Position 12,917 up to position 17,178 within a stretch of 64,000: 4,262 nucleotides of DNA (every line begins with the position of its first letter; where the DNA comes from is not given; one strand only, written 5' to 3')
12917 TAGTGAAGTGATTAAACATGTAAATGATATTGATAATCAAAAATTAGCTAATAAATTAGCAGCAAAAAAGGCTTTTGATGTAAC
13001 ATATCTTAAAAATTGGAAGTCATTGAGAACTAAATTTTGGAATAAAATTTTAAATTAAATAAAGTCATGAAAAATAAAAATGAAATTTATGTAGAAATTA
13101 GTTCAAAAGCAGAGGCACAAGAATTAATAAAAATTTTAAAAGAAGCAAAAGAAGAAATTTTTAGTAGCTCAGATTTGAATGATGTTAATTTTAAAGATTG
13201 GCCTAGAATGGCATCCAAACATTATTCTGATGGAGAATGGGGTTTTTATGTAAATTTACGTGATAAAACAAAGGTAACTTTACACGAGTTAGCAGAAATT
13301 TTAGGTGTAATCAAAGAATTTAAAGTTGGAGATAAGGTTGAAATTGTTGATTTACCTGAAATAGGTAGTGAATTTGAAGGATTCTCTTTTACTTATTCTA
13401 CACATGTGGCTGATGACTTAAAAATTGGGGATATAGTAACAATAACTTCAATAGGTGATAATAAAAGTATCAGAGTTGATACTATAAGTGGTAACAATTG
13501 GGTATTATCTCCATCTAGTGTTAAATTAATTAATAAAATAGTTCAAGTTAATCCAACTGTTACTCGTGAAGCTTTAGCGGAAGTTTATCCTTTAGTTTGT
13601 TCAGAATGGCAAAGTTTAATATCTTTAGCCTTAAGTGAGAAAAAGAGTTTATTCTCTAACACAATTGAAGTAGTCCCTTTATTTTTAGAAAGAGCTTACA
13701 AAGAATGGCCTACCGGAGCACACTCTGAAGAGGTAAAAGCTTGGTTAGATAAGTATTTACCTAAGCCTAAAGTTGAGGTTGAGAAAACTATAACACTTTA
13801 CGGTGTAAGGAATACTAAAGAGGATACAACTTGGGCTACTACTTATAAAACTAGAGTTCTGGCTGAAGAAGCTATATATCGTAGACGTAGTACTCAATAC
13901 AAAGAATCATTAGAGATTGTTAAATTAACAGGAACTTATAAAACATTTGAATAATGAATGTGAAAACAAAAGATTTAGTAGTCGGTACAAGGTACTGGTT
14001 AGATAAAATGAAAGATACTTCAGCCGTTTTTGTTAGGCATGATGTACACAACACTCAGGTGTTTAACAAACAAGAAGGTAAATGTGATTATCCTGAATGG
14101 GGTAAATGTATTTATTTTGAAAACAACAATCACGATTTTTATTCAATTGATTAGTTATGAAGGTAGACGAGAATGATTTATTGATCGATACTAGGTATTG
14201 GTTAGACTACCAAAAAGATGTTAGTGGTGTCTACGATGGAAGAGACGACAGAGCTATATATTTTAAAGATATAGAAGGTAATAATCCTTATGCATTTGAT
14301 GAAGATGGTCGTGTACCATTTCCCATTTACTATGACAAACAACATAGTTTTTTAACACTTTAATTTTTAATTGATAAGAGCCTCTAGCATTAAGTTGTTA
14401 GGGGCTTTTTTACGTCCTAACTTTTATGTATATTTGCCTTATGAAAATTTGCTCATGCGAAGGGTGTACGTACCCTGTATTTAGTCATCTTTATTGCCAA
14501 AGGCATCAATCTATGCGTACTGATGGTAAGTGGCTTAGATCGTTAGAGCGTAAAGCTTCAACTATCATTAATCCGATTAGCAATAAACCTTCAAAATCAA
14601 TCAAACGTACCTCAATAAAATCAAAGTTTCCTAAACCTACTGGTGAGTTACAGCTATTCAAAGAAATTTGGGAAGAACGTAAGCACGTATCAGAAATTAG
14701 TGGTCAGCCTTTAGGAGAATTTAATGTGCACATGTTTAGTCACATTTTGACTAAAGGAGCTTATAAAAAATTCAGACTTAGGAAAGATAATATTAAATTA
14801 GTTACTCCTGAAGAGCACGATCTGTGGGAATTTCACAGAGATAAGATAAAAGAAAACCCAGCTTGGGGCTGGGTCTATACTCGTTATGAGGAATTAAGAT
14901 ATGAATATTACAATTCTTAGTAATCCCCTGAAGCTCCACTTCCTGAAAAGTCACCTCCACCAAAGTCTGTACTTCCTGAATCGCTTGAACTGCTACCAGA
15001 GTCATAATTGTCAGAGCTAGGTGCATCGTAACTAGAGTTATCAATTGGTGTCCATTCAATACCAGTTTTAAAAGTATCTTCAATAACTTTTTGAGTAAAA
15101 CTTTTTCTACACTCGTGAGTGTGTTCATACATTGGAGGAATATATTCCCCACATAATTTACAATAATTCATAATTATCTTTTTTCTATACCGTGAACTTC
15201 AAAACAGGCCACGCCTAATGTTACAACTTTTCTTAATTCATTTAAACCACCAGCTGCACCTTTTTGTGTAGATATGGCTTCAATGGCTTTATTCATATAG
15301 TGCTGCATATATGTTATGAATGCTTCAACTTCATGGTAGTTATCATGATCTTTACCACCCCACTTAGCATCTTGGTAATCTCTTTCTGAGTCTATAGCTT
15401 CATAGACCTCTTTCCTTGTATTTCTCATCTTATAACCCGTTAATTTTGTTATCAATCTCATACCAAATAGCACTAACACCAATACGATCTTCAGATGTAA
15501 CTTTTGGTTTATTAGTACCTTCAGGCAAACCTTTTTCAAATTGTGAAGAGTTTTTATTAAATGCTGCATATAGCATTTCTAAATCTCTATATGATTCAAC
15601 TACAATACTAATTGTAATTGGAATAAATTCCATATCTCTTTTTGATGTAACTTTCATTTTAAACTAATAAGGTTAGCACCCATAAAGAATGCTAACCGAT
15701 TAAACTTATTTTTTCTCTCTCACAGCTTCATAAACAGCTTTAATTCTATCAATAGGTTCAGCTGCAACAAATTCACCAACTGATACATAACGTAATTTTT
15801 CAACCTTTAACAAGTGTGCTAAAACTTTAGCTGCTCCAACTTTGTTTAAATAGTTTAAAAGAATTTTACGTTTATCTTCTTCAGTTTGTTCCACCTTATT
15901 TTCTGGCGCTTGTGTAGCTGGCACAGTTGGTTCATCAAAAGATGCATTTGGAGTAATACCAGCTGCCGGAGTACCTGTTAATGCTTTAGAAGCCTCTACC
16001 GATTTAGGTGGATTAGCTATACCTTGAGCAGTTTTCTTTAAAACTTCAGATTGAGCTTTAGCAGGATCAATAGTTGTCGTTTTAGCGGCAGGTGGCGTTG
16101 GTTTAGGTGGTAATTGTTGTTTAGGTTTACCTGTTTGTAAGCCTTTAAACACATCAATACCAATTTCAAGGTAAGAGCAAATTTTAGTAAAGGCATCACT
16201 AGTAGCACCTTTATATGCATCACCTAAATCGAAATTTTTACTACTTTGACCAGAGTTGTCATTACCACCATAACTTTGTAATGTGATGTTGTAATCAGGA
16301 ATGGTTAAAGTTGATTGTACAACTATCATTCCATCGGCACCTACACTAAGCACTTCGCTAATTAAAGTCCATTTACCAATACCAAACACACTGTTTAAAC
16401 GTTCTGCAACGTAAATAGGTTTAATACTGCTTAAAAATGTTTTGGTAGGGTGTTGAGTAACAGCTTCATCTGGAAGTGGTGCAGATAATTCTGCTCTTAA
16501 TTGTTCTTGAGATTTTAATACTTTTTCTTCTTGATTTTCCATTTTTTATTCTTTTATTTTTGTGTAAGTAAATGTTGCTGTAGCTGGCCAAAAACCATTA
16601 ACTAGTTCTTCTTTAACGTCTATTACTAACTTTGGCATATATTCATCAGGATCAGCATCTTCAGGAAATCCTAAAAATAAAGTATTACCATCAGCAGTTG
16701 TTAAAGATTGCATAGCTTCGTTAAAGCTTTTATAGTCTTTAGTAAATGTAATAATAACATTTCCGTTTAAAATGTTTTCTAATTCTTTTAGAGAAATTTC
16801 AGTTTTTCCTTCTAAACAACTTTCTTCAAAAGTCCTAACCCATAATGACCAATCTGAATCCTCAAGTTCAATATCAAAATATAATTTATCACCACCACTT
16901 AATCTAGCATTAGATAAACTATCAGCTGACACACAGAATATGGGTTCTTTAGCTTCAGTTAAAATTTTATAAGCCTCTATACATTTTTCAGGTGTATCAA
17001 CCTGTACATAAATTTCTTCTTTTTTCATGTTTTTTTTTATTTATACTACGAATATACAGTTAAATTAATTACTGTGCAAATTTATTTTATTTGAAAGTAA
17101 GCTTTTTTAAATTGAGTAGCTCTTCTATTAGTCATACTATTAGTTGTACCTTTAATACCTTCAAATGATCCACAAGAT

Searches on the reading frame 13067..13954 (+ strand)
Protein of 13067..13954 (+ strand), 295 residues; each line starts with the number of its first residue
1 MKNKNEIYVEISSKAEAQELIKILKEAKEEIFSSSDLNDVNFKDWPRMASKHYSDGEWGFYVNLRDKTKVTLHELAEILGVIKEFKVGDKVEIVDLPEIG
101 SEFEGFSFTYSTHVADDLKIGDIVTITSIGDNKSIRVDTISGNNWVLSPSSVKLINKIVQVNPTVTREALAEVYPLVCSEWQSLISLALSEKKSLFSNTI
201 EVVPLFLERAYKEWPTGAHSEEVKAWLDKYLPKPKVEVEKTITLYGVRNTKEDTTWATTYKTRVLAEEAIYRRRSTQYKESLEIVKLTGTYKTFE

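Call 7: search_protein_families(library=pfam, proteins=[window:13067-13954:+], max_evalue=1)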
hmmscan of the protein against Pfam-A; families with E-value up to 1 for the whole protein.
window:13067-13954:+ (295 aa): 2 families
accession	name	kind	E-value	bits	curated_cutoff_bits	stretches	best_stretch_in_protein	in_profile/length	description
PF18346.7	SH3_15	-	0.0095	16.6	24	1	85-152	1-67/67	Mind bomb SH3 repeat domain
PF07295.17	DUF1451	-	0.07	13.7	26.1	1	13-93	32-111/146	Zinc-ribbon containing domain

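Call 8: search_protein_families(library=phrogs, proteins=[window:13067-13954:+], max_evalue=0.1)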
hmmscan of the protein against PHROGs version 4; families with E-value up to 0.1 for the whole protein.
window:13067-13954:+ (295 aa): 7 families
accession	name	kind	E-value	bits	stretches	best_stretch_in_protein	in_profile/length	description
phrog_10201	-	unknown function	0.001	20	1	83-130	3-34/65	-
phrog_25091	-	unknown function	0.0078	17.7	1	18-94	9-84/98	-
phrog_7531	-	unknown function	0.012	15.8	1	62-153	70-167/273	-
phrog_9910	-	unknown function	0.03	15.3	1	117-143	19-45/143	-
phrog_3831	-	unknown function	0.032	14.9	1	115-141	8-34/65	-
phrog_15423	-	unknown function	0.045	15.1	0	187-216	32-61/87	-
phrog_5785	-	unknown function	0.057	13.9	0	83-101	4-22/80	-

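Call 72: predict_structure(alignment_id=A7)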
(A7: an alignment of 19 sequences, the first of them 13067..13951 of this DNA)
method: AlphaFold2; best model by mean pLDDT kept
length: 295 residues; sequences in the alignment: 19
mean_pLDDT: 79.8   pTM: 0.40
mean pLDDT of the five models: 79.8, 78.9, 77.4, 76.1, 74.2
residues with pLDDT >= 90: 58; 70-90: 182; 50-70: 38; < 50: 17
segments of 3 or more residues with pLDDT < 50: 101-114
pLDDT, mean of each block of 10 residues (from residue 1): 87 86 91 80 64 89 87 87 80 73 44 55 86 80 79 68 85 90 86 76 78 75 91 78 89 76 89 76 90 78
secondary structure, 60 per line:
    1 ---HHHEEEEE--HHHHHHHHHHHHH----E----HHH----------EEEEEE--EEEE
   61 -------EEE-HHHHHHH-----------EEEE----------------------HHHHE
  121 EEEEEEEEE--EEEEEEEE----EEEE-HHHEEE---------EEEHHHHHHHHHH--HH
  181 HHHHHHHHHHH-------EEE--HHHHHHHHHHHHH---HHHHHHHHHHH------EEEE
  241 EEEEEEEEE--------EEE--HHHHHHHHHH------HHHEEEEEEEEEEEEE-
elements in order: E7-11 H14-26 E49-54 E57-60 E68-70 H72-78 E90-93 H116-119 E120-129 E132-139 E144-147 E152-154 E164-166 H167-176 H179-191 E199-201 H204-216 H220-230 E237-249 E258-260 H263-272 E282-294
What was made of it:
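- On The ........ module family itself (defined here): A N-terminus: b7-11, a14-26, short helix 36-38, b49-54, b57-60, b68-70, a72-78 (call 72).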

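Call 74: fold_search(model_id=the predicted structure, library=pdb)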
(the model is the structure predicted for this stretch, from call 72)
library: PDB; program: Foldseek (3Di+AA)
matches with E <= 10: 985; with E <= 0.001: 0
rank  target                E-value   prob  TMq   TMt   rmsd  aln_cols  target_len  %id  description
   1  8oj3_G                7.0e-03  0.99  0.16  0.19   9.7       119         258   14  Crystal structure of the Candida albicans 80S ribosome in complex with geneticin G418 (rotated state) (released 2024-10-09)
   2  8br8_SE               1.3e-02  0.98  0.17  0.19   9.9       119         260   18  Giardia ribosome in POST-T state (A1) (released 2023-03-15)
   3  2eyq_B                1.6e-02  0.33  0.17  0.05  26.1       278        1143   11  Crystal structure of Escherichia coli transcription-repair coupling factor (released 2006-02-28)
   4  8q7z_Ad               1.8e-02  0.96  0.17  0.19  10.9       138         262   14  Structure of the G. gallus 80S non-rotated ribosome (released 2024-08-28)
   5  9bh5_AE               2.4e-02  0.98  0.17  0.20   9.4       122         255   13  High-resolution C. elegans 80S ribosome structure - class 1 (released 2024-09-04)
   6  3jag_EE               2.6e-02  0.96  0.17  0.19   9.6       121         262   14  Structure of a mammalian ribosomal termination complex with ABCE1, eRF1(AAQ), and the UAA stop codon (released 2015-08-12)
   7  6zon_q                2.7e-02  0.96  0.17  0.19  10.0       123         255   13  SARS-CoV-2 Nsp1 bound to a human 43S preinitiation ribosome complex - state 1 (released 2020-07-29)
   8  9npx_D                2.7e-02  0.96  0.17  0.19  10.0       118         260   15  SARS-CoV-2 nsp1 bound to the Rhinolophus lepidus 40S ribosomal subunit (local refinement of the 40S body) (released 2025-06-11)
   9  4kzx_E                3.4e-02  0.96  0.17  0.19   9.6       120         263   14  Rabbit 40S ribosomal subunit in complex with eIF1. (released 2013-07-24)
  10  4v6x_AE               3.4e-02  0.96  0.17  0.19   9.6       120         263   14  Structure of the human 80S ribosome (released 2014-07-09)
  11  7mq9_L4               3.4e-02  0.96  0.17  0.21   9.8       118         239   15  Cryo-EM structure of the human SSU processome, state pre-A1* (released 2021-09-22)
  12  7qix_G                3.6e-02  0.97  0.18  0.20   9.8       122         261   13  Specific features and methylation sites of a plant ribosome. 40S body ribosomal subunit. (released 2022-06-15)
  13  7pzy_F                3.6e-02  0.95  0.17  0.19   9.5       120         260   15  Structure of the vacant Candida albicans 80S ribosome (released 2022-05-18)
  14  9n73_L4               3.6e-02  0.94  0.17  0.21   9.9       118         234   17  SSU processome maturation and disassembly, State G (released 2025-10-29)
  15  9v1j_sf               3.8e-02  0.96  0.16  0.19   9.7       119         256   13  Cryo- EM structure of small subunit (body) of 75S ribosome with P- tRNA from Entamoeba histolytica (released 2025-10-08)
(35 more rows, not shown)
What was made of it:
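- On SH3/Tudor/KOW-like barrel (middle domain of A): Foldseek E = 7e-3 to 8e-2, probability up to 1.0, over 73-120 columns (call 74).
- Closest known: SH3/Tudor/KOW-like small beta-barrels. Same: The middle domain of A (about aa 88-155) matches them structurally (Foldseek probability 0.96-1.0, E about 1e-2; call 74) and weakly by sequence (SH3_15, E = 0.0095; call 7).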

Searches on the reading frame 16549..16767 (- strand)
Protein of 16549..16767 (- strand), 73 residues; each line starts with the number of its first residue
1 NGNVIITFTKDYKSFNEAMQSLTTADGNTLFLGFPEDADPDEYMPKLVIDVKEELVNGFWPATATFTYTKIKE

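Call 80: find_homologous_proteins(query=window:16549-16767:-, max_evalue=0.01)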
Query seq(73 aa): 3 candidates shared short words with the query, none scored E <= 0.01.
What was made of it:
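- Tried and rejected: B's tail: no homologue anywhere (call 80).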

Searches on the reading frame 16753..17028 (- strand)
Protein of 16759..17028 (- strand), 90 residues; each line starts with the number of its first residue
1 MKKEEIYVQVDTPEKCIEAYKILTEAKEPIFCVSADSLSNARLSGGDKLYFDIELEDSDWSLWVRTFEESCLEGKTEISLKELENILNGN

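Call 10: search_dna_similar(query=window:16759-17028:-, collection=phages, mode=protein, max_evalue=0.01, max_rows=40)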
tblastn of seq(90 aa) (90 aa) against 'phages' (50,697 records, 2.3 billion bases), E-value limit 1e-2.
No match.

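Call 12: find_homologous_proteins(query=A2, max_evalue=0.001)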
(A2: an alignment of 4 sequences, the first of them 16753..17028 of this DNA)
Query A2 (4 sequences) (92 aa, profile of the alignment): 4 proteins with E <= 0.001 among 910 candidates.
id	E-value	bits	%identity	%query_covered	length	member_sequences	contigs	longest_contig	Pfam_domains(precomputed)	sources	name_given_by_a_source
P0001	5.3e-31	124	100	100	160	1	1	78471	-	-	-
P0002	1.5e-29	120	41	96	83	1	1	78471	-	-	-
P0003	3.0e-14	71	49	93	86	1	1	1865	-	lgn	-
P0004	4.0e-8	51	35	100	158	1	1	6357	-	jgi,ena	jgi:hypothetical protein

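Call 15: find_encoding_contigs(protein=P0004, flank=5000)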
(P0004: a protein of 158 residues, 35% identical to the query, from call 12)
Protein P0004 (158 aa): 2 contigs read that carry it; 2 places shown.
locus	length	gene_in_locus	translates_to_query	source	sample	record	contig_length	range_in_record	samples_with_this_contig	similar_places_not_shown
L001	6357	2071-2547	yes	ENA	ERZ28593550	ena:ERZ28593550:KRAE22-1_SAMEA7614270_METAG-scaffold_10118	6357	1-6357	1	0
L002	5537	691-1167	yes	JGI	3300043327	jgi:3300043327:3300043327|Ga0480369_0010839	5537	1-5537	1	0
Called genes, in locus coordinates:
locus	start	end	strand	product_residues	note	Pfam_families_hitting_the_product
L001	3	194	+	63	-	?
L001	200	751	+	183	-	-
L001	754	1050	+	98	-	-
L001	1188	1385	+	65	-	-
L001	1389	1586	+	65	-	-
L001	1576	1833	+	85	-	-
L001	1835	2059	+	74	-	-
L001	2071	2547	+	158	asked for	-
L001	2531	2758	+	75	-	-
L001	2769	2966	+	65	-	-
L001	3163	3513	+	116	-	-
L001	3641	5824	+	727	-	PF00176:SNF2-rel_dom (faint), PF00270:DEAD (faint), PF00271:Helicase_C (weak), PF01555:N6_N4_Mtase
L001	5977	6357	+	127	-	?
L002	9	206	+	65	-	-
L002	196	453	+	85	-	-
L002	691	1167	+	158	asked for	-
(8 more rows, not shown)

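Call 16: find_encoding_contigs(protein=P0003, flank=5000)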
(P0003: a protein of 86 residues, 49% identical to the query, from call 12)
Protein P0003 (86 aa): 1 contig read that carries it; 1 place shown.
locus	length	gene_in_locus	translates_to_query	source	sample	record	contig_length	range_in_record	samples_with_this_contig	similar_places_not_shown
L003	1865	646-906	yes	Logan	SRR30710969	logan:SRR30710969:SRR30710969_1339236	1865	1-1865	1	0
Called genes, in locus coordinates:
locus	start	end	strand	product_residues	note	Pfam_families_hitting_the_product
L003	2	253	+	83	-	?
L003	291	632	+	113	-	PF24729:Acb2_Tad1_hairpin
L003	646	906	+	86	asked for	-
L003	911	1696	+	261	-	-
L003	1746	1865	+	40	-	?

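Call 25: search_protein_representatives(alignment_id=A3)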
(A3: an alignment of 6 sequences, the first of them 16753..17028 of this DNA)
Query: 6 sequences, 83 profile positions. Proteins with E-value up to 0.001 (for the whole library): 207; up to 1e-10: 29; up to 1e-30: 1. The best 150 are listed.
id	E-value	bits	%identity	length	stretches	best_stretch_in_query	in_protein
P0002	1.1e-32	128.2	-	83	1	1-83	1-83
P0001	5.3e-29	116.3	-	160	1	1-82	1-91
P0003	5.9e-28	113.0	-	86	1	1-79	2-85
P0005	9.9e-24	99.4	-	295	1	1-82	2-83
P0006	1.0e-16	77.0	-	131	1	1-82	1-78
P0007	1.8e-15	73.0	-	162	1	1-82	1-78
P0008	1.3e-14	70.2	-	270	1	1-80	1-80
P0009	1.5e-14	70.0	-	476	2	3-81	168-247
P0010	2.8e-14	69.1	-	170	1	1-82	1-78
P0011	2.1e-13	66.3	-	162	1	1-81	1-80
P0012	2.6e-13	66.0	-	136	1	1-81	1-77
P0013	2.9e-13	65.9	-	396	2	3-82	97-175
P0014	1.1e-12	64.0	-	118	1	1-80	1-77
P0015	2.8e-12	62.7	-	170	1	1-82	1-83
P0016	3.4e-12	62.4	-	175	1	1-79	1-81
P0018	4.3e-12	62.1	-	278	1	1-82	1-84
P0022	1.2e-11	60.6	-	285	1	3-82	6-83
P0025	3.2e-11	59.3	-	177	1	1-80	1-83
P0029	7.5e-11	58.1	-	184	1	1-80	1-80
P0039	1.0e-09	54.5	-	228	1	1-81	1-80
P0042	1.3e-09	54.2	-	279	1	2-80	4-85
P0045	2.0e-09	53.6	-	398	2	8-80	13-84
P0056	8.1e-09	51.6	-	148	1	1-79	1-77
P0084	3.0e-07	46.6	-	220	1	1-80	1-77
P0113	3.7e-06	43.1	-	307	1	1-79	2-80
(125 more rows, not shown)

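Call 35: search_dna_similar(query=P0010, collection=phages, mode=protein, max_evalue=0.001, max_rows=25)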
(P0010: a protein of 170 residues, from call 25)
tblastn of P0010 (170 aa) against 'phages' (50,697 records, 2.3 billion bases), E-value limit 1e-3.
No match.

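Call 36: search_dna_similar(query=P0022, collection=phages, mode=protein, max_evalue=0.001, max_rows=25)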
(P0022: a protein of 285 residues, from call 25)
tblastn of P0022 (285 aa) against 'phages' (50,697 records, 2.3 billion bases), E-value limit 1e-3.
Records with a match: 7; places in all: 7; records where one place covers at least 80% of the query: 0.
Best place of each record, by identity: <60% 7.
By first word of the organism name: Morganella 3; Proteus 2; Pseudomonas 2.
By host as written in the record: Morganella sp. 2; Proteus mirabilis 2; Morganella morganii 1; Pseudomonas sp. 1; Pseudomonas syringae pv. avii 1.
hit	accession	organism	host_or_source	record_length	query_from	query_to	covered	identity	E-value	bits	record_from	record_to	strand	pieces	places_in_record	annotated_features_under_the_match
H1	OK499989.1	Morganella phage vB_MmoM_Rgz1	Morganella morganii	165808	85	155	25%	45.2%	3e-5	51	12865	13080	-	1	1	hypothetical protein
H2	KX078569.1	Morganella phage vB_MmoM_MP1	Morganella sp.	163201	85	155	25%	45.2%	4e-5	50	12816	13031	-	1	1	hypothetical protein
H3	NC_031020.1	Morganella phage vB_MmoM_MP1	Morganella sp.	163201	85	155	25%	45.2%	4e-5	50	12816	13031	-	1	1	hypothetical protein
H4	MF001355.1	Proteus phage PM2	Proteus mirabilis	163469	85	151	24%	44.7%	5e-4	47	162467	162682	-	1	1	hypothetical protein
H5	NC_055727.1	Proteus phage PM2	Proteus mirabilis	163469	85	151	24%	44.7%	5e-4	47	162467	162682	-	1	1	hypothetical protein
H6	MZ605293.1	Pseudomonas phage UAVern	Pseudomonas sp.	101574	83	148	23%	44.8%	1e-8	61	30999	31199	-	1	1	hypothetical protein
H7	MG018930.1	Pseudomonas phage ventosus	Pseudomonas syringae pv. avii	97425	83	146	22%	43.8%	1e-7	58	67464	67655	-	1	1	hypothetical protein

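Call 47: search_protein_families(library=pfam, alignment_id=A6, max_evalue=0.001)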
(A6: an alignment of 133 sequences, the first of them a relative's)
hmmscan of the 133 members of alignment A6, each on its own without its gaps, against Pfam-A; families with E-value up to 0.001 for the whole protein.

A. member 1, P0005 (295 aa): 0 families

B. families by the number of members that match (of 133 scanned): 11 families
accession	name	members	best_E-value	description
PF18909.5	dGTP_diPhyd_N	2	1.4e-09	dATP/dGTP diphosphohydrolase, N-terminal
PF12961.13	DUF3850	1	1e-29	Domain of unknown function (DUF3850)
PF19905.4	DUF6378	1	4.2e-27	Domain of unknown function (DUF6378)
PF11753.13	DUF3310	1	2e-08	Protein of unknwon function (DUF3310)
PF04266.20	ASCH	1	3.4e-05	ASCH domain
PF13118.11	DUF3972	1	5.6e-05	Protein of unknown function (DUF3972)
PF05011.18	DBR1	1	0.00016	Lariat debranching enzyme, C-terminal domain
PF04912.19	Dynamitin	1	0.00029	Dynamitin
PF02699.20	YajC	1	0.00056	Preprotein translocase subunit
PF11544.13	Spc42p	1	0.00074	Spindle pole body component Spc42p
PF21847.1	DUF6906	1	0.00087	Domain of unknown function (DUF6906)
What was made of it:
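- Most tails are not enzymes (call 47).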

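Call 48: search_protein_families(library=pfam, proteins=[P0039, P0029, P0045, P0016, P0025, P0042, P0018, P0084, P0113, P0056], max_evalue=0.01)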
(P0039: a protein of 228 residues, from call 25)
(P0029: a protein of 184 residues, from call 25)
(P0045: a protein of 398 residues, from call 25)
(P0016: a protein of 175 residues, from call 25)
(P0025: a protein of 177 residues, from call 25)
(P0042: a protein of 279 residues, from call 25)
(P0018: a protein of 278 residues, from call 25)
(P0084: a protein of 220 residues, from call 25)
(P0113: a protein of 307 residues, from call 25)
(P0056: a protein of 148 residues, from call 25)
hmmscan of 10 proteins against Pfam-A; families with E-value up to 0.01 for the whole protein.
P0039 (228 aa): 0 families

P0029 (184 aa): 1 family
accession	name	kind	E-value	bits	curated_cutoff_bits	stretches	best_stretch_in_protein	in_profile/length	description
PF18909.5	dGTP_diPhyd_N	-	1.4e-09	38.3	27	1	97-179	8-90/99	dATP/dGTP diphosphohydrolase, N-terminal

P0045 (398 aa): 1 family
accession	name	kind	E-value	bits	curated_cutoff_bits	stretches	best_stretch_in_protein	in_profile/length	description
PF18909.5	dGTP_diPhyd_N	-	0.00013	22.3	27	1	295-383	4-91/99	dATP/dGTP diphosphohydrolase, N-terminal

P0016 (175 aa): 2 families
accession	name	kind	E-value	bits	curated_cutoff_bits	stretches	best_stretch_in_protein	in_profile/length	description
PF12961.13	DUF3850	-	1e-29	102.9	22.9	1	89-170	2-76/77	Domain of unknown function (DUF3850)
PF04266.20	ASCH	-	3.4e-05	24.9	21.2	1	93-154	3-56/103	ASCH domain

P0025 (177 aa): 0 families

P0042 (279 aa): 0 families

P0018 (278 aa): 0 families

P0084 (220 aa): 0 families

P0113 (307 aa): 1 family
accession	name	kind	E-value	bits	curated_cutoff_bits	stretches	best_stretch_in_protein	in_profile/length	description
PF05011.18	DBR1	-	0.00016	22.6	26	1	203-273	36-107/138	Lariat debranching enzyme, C-terminal domain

P0056 (148 aa): 0 families

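Call 100: search_protein_families(library=pfam, proteins=[L003:291-632:+], max_evalue=0.01)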
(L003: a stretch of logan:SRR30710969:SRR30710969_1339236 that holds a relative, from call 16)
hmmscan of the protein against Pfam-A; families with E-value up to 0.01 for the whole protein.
L003:291-632:+ (113 aa): 1 family
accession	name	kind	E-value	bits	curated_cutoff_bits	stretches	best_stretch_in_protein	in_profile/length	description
PF24729.2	Acb2_Tad1_hairpin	-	0.0032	18.1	27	1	60-96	26-53/58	Acb2/Tad1, hairpin domain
